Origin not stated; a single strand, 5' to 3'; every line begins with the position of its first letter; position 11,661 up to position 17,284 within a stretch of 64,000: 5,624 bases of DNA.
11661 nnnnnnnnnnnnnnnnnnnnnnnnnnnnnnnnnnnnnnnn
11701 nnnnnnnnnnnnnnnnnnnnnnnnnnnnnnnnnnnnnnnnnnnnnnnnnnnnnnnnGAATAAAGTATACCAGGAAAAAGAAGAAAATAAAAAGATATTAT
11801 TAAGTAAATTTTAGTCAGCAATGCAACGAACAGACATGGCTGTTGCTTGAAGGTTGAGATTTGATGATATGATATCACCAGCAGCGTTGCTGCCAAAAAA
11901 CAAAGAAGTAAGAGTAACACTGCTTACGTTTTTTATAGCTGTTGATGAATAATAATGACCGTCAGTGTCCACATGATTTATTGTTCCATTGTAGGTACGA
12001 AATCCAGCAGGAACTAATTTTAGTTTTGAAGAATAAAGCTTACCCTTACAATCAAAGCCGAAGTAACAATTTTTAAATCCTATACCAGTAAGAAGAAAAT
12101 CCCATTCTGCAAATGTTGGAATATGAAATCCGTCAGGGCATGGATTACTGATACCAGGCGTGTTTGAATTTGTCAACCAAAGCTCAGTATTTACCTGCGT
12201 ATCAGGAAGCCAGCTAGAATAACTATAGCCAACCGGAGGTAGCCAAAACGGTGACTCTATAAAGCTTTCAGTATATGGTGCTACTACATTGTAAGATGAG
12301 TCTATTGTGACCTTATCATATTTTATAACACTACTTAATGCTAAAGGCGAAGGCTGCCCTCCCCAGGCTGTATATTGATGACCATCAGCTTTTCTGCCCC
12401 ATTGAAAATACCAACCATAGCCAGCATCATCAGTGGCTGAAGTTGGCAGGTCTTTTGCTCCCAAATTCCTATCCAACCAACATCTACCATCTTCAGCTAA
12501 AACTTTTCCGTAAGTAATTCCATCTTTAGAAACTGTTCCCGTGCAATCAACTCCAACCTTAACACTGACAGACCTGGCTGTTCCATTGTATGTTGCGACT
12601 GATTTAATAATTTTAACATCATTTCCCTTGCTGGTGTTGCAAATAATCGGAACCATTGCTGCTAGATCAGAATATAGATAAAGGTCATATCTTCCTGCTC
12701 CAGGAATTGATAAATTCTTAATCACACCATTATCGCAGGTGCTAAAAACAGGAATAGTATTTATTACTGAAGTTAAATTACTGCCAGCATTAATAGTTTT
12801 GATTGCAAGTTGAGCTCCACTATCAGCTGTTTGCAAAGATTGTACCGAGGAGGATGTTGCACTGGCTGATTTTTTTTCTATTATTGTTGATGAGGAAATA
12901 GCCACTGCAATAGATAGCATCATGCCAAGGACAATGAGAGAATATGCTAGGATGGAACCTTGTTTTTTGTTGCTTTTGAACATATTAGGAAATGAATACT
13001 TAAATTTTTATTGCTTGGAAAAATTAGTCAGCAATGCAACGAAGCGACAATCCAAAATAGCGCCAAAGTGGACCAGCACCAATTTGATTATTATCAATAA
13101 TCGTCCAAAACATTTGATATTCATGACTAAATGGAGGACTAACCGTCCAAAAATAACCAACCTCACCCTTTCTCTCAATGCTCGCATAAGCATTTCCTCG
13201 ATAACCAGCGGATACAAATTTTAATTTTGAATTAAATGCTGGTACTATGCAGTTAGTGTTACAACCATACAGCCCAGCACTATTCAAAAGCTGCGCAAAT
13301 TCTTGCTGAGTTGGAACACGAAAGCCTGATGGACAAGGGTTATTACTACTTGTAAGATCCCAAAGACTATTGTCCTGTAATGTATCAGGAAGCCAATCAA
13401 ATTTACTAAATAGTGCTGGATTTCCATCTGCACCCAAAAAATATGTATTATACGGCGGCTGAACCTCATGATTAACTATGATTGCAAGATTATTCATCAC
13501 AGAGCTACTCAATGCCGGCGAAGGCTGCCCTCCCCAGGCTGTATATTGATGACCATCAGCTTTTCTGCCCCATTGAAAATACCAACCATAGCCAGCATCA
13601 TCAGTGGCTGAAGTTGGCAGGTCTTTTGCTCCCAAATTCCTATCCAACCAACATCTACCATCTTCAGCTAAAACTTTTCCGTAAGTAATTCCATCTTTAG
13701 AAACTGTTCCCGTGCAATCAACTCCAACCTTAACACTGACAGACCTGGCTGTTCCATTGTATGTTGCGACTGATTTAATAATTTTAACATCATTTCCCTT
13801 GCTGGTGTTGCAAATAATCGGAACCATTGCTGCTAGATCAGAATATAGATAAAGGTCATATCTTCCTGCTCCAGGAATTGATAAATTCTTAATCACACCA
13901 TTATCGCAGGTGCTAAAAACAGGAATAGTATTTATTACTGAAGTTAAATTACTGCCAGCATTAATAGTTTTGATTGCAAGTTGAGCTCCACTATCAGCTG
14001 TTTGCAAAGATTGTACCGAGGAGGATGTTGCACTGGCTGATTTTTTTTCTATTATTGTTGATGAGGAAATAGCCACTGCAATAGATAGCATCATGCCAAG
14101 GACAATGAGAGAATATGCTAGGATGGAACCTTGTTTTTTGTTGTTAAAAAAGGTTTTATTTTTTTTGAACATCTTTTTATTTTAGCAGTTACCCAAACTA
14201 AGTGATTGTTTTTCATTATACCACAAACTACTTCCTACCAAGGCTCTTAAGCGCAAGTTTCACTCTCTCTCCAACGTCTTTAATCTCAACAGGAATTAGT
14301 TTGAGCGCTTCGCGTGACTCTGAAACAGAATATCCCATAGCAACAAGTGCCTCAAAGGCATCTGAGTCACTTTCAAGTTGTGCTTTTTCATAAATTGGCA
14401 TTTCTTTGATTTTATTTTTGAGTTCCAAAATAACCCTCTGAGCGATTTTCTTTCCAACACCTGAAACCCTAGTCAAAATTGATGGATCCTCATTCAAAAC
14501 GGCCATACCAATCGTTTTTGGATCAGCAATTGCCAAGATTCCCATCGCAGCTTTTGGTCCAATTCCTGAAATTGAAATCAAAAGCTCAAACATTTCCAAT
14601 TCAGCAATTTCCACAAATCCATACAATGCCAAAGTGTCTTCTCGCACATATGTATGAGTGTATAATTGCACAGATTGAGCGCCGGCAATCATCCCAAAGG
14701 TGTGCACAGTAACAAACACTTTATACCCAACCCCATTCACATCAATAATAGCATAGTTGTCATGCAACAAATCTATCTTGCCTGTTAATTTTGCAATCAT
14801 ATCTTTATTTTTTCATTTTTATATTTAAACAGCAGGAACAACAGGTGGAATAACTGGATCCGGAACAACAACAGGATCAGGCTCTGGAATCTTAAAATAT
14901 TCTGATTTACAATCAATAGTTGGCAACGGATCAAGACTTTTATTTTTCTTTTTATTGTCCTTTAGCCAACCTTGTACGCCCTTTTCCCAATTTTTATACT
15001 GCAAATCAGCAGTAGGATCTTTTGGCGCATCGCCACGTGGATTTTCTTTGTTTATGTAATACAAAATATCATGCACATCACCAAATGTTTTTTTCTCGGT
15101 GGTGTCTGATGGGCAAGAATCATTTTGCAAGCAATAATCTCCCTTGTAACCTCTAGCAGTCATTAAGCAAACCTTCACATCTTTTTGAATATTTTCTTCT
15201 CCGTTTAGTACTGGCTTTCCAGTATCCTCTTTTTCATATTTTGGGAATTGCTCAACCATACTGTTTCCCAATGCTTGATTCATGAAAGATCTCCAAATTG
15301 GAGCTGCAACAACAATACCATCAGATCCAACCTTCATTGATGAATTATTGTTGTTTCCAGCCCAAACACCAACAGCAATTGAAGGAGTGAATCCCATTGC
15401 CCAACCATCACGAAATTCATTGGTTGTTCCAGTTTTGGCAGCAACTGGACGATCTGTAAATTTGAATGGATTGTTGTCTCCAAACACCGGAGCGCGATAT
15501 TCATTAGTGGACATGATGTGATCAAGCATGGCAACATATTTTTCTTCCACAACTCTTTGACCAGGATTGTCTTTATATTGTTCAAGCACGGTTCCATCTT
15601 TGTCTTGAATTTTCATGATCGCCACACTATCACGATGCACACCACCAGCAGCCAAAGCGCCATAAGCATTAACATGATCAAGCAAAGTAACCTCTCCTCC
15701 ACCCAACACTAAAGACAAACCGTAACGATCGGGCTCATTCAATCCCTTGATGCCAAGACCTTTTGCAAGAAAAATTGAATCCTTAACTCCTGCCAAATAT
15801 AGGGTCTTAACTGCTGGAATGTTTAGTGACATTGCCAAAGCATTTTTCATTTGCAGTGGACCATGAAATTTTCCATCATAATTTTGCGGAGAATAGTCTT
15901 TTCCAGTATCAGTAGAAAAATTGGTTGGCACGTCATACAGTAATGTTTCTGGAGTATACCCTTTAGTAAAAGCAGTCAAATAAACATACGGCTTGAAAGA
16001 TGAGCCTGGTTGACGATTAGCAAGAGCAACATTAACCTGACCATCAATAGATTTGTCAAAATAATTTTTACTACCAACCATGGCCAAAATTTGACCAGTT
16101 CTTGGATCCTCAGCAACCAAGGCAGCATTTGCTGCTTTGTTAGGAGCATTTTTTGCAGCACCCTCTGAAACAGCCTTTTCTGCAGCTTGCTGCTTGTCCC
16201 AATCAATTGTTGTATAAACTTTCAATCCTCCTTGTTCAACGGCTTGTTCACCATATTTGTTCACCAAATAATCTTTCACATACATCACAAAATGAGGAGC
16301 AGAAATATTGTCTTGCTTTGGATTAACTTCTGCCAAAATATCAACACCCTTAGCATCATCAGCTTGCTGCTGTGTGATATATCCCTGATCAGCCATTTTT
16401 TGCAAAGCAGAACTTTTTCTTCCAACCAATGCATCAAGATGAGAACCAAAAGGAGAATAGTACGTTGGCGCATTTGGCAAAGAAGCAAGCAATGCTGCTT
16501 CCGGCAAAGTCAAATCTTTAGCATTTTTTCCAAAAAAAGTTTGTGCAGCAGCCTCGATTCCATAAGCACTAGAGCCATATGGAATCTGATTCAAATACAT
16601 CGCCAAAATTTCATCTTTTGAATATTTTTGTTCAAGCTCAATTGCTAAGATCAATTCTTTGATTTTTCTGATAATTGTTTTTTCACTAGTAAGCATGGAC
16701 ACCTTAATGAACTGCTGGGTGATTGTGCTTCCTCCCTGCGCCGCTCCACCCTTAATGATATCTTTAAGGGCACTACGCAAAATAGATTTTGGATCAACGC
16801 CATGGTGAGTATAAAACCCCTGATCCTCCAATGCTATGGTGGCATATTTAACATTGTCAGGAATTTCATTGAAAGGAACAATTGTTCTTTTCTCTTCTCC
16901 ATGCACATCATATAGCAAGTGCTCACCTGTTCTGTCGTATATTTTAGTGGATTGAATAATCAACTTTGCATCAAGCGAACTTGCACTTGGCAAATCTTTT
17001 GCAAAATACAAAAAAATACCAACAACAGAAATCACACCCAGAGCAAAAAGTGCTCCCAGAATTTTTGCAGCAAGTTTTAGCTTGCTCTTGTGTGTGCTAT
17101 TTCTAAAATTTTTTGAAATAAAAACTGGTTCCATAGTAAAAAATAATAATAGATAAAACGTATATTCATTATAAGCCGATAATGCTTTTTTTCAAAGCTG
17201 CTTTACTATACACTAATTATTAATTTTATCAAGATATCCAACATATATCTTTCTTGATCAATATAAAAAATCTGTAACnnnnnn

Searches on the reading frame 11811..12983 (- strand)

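Call 74: search_protein_families(library=ncbifam, proteins=[window:11811-12983:-], max_evalue=0.00001)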
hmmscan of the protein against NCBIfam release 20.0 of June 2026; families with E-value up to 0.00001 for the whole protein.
window:11811-12983:- (390 aa): 1 family
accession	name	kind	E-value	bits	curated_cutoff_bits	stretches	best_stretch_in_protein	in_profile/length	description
TIGR02145.1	Fib_succ_major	domain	2.9e-07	31.4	41.65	1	153-390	6-176/176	FISUMP domain-containing protein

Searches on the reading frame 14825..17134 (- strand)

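Call 74: search_protein_families(library=ncbifam, proteins=[window:14825-17134:-], max_evalue=0.00001)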
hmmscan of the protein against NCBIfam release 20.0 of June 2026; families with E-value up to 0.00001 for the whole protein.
window:14825-17134:- (769 aa): 15 families
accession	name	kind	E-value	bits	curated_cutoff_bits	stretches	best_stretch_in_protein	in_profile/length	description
TIGR02074.1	PBP_1a_fam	subfamily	1.4e-161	539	508.75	1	82-622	1-533/535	PBP1A family penicillin-binding protein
TIGR02073.1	PBP_1c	equivalog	1.2e-135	453.9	494.2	1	61-632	10-553/728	penicillin-binding protein 1C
NF051885.1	tranpepglycosPbpC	equivalog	8e-131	437.6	900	1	29-636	16-608/632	multimodular transpeptidase-transglycosylase PbpC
NF008643.0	PRK11636.1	equivalog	9.4e-100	335.1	1263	2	31-324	16-305/850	peptidoglycan glycosyltransferase/peptidoglycan DD-transpeptidase MrcA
TIGR02071.1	PBP_1b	equivalog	3.8e-98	329.5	717.75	1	79-631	143-692/729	penicillin-binding protein 1B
NF038276.1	strep_PBP2A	exception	3.1e-89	300.1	1100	1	24-630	41-645/716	penicillin-binding protein PBP2A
NF038272.1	strep_PBP1A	exception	2.4e-81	273.9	1075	1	16-620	5-629/658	penicillin-binding protein PBP1A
NF038274.1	strep_PBP1B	exception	6.3e-79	266.2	1225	2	72-281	71-293/745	penicillin-binding protein PBP1B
NF007061.0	PRK09506.1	equivalog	4.6e-76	256.3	1120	1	80-620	208-745/825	bifunctional glycosyl transferase/transpeptidase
NF008414.0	PRK11240.1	equivalog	8.7e-75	252.2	1121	1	88-739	69-683/774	peptidoglycan glycosyltransferase PbpC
NF011423.0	PRK14850.1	equivalog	1.4e-70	238.7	1275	1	80-606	154-680/764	penicillin-binding protein 1b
NF010008.0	PRK13481.1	equivalog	1.2e-42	146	270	1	80-261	77-263/269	glycosyltransferase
TIGR02070.1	mono_pep_trsgly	equivalog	5.7e-38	130.7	182.65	1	80-243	52-213/224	monofunctional biosynthetic peptidoglycan transglycosylase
TIGR03423.1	pbp2_mrdA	equivalog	1e-14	54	455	1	300-440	223-368/593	penicillin-binding protein 2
TIGR02214.1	spoVD_pbp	equivalog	3.9e-06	25.5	688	0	302-381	209-292/636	stage V sporulation protein D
